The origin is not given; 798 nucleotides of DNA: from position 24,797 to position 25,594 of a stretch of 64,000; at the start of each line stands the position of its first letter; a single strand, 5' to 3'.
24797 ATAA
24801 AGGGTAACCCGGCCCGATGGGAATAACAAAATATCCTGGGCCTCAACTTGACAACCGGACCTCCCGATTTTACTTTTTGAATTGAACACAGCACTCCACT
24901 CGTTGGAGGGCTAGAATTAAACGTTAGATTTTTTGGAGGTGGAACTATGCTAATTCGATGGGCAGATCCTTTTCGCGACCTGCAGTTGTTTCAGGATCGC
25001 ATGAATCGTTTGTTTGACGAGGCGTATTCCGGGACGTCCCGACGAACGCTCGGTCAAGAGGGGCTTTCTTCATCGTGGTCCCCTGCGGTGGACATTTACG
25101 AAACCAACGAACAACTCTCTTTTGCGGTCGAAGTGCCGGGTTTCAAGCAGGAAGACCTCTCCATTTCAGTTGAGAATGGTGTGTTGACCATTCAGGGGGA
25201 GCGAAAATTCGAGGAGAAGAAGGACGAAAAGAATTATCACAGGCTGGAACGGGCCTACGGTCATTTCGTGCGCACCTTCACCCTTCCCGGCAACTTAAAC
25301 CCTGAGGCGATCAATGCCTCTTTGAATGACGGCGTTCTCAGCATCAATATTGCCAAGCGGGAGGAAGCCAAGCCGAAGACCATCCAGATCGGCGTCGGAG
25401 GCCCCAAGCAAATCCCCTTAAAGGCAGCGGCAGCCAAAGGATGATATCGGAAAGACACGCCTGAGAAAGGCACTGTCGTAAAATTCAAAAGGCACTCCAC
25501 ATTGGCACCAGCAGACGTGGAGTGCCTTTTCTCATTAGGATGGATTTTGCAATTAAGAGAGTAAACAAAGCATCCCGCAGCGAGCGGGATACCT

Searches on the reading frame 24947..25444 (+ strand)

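Call 60: search_protein_families(library=pfam, proteins=[window:24947-25444:+], max_evalue=0.01)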
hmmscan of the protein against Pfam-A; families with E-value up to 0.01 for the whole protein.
window:24947-25444:+ (165 aa): 3 families
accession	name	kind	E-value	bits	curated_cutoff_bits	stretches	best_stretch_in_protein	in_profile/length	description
PF00011.27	HSP20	-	9.5e-28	96.7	20.8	1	49-148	1-101/102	Hsp20/alpha crystallin family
PF17886.7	ArsA_HSP20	-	0.00027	20.9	22.5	1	58-134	5-62/63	HSP20-like domain found in ArsA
PF10988.14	DUF2807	-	0.006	16.8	24.2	0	60-92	24-56/181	Putative auto-transporter adhesin, head GIN domain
